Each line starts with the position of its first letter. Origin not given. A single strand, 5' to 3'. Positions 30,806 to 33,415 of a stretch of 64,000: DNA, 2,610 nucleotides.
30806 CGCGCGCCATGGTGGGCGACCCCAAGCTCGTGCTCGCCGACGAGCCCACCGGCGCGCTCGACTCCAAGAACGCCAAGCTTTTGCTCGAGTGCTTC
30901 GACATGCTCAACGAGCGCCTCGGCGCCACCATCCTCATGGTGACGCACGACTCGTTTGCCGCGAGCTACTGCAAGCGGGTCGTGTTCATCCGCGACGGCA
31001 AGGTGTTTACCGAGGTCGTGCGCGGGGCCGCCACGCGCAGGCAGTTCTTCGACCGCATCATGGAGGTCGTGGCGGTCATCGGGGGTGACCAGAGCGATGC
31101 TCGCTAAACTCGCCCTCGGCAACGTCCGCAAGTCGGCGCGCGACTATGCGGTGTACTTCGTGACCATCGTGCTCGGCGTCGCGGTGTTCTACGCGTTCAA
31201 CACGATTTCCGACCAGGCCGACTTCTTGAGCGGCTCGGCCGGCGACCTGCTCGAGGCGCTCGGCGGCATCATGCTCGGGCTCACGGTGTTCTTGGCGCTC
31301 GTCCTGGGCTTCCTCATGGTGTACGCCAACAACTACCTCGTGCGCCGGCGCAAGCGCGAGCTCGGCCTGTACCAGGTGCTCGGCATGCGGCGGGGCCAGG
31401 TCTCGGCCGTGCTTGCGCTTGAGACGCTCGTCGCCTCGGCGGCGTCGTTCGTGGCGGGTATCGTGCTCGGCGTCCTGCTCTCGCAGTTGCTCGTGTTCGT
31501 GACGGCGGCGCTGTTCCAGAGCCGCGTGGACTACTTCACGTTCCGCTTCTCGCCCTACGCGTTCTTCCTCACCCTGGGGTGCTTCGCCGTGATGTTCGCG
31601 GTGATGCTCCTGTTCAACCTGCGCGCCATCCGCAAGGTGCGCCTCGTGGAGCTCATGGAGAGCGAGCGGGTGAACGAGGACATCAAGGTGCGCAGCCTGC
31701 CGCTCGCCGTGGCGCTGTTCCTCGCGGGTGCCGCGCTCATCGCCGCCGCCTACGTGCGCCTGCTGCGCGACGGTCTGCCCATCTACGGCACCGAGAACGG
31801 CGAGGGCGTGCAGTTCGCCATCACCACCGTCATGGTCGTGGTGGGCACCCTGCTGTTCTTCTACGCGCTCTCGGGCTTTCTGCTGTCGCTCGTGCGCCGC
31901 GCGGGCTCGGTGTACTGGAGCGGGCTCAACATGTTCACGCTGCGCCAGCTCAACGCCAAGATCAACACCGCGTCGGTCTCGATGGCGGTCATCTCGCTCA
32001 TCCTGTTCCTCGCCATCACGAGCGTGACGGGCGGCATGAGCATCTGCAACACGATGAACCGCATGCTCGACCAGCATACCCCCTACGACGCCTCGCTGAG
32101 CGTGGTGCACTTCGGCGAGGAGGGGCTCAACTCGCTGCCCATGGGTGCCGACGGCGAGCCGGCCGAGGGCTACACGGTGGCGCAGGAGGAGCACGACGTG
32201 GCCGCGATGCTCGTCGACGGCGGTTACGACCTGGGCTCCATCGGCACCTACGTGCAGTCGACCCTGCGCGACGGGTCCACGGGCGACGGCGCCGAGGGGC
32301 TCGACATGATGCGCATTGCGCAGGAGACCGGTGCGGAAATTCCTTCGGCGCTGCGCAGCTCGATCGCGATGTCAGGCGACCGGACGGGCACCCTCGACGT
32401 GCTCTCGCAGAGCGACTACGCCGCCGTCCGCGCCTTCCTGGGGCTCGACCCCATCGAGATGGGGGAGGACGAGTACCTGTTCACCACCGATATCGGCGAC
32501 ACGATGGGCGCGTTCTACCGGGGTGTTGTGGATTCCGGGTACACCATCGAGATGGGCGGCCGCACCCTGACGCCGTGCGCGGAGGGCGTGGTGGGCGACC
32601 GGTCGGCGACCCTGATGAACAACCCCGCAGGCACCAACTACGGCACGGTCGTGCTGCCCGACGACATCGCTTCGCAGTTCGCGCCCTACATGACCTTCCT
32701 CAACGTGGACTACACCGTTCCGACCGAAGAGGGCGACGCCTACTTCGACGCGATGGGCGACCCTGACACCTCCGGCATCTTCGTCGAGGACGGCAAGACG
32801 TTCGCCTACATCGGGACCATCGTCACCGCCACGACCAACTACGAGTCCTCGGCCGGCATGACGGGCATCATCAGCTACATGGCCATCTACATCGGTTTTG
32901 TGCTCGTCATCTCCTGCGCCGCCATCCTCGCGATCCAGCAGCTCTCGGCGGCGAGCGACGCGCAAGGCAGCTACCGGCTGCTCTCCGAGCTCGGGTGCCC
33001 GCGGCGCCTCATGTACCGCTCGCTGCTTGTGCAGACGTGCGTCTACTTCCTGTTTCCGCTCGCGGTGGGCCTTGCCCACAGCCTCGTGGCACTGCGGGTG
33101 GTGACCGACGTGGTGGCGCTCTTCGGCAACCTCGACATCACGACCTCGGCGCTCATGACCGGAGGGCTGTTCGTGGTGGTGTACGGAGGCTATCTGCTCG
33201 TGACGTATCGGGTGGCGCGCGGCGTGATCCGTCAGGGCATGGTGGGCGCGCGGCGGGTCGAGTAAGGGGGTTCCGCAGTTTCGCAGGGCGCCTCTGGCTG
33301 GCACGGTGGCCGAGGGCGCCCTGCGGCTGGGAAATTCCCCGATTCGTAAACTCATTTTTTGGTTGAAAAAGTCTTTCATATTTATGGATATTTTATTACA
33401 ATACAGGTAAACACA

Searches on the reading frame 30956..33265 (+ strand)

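Call 30: search_protein_families(library=pfam, proteins=[window:30956-33265:+], max_evalue=0.0001)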
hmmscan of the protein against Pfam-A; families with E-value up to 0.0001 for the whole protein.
window:30956-33265:+ (769 aa): 1 family
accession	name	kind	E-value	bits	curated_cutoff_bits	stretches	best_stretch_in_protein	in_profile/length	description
PF02687.27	FtsX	-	1.9e-15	57.4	25.5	1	110-227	4-117/120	FtsX-like permease C-terminal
